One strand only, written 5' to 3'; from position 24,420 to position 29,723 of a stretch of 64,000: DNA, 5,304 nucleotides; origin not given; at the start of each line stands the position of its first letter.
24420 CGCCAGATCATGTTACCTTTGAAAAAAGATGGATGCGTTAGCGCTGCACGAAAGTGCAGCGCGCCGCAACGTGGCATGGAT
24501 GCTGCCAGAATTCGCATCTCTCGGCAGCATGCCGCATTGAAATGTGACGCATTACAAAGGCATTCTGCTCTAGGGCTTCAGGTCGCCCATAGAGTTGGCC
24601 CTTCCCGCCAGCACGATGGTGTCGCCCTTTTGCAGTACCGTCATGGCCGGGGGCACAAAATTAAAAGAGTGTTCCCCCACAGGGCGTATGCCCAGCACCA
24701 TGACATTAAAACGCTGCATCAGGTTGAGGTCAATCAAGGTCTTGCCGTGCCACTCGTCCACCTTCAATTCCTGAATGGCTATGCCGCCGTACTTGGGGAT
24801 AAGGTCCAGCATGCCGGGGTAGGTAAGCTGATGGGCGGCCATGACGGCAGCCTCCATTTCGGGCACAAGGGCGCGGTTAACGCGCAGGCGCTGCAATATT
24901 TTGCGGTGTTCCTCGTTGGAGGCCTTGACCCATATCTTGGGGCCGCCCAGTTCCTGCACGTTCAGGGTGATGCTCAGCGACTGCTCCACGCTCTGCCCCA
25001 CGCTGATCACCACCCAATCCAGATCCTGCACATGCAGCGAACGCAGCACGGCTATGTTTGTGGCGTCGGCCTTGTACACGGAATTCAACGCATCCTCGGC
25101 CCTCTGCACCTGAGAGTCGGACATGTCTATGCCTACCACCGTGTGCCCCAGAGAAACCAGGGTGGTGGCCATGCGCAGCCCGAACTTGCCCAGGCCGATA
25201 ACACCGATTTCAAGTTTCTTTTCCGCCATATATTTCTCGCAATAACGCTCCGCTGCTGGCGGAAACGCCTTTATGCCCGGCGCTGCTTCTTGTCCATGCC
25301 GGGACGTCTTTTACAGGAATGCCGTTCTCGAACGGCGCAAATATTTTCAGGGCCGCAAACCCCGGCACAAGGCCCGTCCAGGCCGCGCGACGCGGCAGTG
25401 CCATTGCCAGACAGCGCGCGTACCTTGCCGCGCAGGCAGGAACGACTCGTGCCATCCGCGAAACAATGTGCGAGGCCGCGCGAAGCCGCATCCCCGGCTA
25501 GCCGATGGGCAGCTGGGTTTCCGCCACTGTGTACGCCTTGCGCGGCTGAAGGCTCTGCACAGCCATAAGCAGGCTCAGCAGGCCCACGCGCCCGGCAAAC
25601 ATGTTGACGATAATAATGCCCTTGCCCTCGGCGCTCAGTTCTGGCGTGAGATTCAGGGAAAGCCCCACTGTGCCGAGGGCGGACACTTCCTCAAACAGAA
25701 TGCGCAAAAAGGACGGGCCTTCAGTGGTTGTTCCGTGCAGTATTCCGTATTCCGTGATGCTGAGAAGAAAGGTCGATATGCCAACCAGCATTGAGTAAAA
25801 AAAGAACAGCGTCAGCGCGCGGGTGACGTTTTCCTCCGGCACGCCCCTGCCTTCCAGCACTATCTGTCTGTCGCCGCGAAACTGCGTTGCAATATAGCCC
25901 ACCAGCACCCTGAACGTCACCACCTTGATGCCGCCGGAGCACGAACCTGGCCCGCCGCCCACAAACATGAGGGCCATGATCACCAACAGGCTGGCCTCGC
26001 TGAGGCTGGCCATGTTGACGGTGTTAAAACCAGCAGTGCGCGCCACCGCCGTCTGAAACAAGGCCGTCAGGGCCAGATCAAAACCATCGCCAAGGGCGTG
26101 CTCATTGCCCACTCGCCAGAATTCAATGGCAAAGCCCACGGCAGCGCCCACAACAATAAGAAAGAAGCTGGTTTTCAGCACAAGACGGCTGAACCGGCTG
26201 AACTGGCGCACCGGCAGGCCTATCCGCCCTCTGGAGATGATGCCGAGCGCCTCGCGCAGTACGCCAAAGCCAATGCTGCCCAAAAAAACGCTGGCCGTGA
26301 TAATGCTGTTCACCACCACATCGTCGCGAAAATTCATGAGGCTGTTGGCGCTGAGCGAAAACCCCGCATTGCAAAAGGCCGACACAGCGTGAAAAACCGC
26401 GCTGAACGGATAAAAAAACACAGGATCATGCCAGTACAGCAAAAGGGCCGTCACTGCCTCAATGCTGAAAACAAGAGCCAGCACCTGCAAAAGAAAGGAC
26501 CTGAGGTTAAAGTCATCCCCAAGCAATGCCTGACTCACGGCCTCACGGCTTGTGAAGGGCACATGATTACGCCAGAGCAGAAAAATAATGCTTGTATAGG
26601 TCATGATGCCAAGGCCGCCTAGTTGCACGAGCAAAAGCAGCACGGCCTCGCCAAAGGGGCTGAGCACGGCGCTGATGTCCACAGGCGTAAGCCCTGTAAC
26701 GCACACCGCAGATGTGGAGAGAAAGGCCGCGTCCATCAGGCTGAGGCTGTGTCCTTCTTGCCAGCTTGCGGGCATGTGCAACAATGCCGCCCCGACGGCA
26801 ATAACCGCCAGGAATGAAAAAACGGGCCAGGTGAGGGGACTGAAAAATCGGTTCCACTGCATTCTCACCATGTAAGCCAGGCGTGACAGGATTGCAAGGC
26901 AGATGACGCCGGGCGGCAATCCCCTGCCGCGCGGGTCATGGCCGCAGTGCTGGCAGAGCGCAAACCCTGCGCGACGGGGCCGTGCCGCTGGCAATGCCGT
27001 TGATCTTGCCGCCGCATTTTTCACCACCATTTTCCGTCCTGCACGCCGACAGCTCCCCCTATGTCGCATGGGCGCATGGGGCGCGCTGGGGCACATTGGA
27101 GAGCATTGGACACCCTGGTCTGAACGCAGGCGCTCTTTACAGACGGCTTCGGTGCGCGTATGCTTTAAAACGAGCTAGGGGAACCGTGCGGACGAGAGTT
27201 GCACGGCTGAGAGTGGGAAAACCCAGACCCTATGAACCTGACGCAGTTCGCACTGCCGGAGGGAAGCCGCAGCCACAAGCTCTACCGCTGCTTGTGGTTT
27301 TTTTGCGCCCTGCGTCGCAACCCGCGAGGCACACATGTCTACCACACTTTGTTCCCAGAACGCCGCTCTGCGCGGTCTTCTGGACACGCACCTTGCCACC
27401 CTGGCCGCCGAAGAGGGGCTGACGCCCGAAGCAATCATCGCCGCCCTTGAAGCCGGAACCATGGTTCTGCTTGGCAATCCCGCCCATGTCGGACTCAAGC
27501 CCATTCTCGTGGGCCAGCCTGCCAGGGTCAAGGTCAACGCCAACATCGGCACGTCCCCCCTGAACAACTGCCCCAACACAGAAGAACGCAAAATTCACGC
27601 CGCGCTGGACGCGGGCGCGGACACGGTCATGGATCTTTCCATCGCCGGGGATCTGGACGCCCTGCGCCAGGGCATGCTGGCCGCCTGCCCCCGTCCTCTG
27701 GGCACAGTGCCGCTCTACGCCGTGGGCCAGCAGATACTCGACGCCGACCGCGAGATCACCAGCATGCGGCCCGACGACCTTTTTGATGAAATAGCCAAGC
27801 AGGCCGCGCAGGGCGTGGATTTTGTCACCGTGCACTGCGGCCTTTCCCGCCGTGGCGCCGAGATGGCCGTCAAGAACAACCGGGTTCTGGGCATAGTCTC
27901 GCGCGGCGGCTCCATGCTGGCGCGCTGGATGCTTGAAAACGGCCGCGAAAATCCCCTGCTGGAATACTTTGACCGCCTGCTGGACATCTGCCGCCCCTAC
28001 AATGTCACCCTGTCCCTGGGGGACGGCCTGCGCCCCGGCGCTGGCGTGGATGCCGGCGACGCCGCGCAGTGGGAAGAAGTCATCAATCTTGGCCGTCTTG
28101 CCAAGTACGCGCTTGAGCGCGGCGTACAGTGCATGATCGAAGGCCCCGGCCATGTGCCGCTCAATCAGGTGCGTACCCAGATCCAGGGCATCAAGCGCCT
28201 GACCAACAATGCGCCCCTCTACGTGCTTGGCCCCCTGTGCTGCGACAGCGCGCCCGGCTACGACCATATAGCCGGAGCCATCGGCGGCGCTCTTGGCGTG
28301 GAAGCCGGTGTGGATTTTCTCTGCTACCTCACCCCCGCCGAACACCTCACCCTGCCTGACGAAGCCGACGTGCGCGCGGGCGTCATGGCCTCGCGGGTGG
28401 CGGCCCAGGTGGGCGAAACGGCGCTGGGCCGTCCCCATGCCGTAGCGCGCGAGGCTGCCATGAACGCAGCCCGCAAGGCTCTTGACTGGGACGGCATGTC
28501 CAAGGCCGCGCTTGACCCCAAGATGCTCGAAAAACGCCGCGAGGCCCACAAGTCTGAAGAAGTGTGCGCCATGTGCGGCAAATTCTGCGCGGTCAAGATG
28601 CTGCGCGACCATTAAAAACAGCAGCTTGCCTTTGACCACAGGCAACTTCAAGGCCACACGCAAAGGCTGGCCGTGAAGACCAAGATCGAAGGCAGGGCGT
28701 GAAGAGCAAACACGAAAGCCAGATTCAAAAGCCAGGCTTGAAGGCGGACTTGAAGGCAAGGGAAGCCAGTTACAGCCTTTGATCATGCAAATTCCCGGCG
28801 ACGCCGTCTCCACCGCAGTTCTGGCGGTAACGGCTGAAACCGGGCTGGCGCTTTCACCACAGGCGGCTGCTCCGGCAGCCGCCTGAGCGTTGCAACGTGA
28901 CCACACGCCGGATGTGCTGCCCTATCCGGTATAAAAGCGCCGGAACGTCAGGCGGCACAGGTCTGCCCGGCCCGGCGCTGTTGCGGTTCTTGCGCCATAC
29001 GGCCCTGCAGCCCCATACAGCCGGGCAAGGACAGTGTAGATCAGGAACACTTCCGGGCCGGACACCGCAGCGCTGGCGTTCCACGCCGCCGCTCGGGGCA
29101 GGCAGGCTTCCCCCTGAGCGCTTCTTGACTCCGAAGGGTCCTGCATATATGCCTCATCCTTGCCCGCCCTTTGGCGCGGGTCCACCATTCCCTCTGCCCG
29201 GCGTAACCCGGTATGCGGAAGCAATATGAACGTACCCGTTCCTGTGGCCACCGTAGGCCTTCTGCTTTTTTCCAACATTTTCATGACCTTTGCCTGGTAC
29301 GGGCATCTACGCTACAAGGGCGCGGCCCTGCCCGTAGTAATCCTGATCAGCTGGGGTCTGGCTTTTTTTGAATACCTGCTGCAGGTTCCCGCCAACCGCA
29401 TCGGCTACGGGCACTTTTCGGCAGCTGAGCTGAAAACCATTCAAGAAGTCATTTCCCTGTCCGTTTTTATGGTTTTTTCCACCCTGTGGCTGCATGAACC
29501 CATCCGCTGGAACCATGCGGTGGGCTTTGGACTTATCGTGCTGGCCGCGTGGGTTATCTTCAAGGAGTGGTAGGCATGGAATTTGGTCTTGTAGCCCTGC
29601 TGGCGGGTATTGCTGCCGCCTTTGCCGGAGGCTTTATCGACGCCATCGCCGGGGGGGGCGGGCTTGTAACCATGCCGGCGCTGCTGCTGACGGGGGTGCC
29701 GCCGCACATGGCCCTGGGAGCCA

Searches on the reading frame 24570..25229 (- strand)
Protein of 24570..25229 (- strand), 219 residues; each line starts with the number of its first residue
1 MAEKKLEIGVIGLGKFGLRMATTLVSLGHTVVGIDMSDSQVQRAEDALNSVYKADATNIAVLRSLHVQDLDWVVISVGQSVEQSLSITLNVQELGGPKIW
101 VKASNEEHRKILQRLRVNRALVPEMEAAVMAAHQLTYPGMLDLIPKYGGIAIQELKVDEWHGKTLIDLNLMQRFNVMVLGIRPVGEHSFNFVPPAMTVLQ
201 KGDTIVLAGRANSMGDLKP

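Call 28: search_protein_families(library=pfam, proteins=[window:24570-25229:-], max_evalue=0.001)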
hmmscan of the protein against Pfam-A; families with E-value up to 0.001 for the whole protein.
window:24570-25229:- (219 aa): 6 families
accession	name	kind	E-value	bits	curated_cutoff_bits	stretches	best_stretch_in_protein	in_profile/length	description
PF02254.24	TrkA_N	-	7.4e-24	84.7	23.8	1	9-123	2-116/116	TrkA-N domain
PF02080.26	TrkA_C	-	1.1e-09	38.5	27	1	159-216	11-65/71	TrkA-C domain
PF03446.21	NAD_binding_2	-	1.3e-07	32.2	21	1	7-108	1-97/161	NAD binding domain of 6-phosphogluconate dehydrogenase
PF03721.20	UDPG_MGDP_dh_N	-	6.7e-06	26.2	27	1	7-57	2-52/187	UDP-glucose/GDP-mannose dehydrogenase family, NAD binding domain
PF03807.23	F420_oxidored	-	2.8e-05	25.1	21.6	1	8-80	2-70/94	NADP oxidoreductase coenzyme F420-dependent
PF02737.24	3HCDH_N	-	0.00011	22.6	22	1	8-56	2-50/180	3-hydroxyacyl-CoA dehydrogenase, NAD binding domain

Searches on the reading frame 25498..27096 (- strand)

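Call 29: search_protein_families(library=pfam, proteins=[window:25498-27096:-], max_evalue=0.001)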
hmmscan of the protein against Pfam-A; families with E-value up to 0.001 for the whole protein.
window:25498-27096:- (532 aa): 1 family
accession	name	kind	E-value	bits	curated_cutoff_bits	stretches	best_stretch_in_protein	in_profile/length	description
PF02386.22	TrkH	-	2.3e-47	162.1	27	1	112-519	55-496/502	Cation transport protein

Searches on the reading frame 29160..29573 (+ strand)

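Call 29: search_protein_families(library=pfam, proteins=[window:29160-29573:+], max_evalue=0.001)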
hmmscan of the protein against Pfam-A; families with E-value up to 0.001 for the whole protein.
window:29160-29573:+ (137 aa): 1 family
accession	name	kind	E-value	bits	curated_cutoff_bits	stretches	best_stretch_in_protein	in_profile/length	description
PF04342.18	DMT_6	-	1.4e-43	147.9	25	1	31-134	1-104/104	Putative member of DMT superfamily (DUF486)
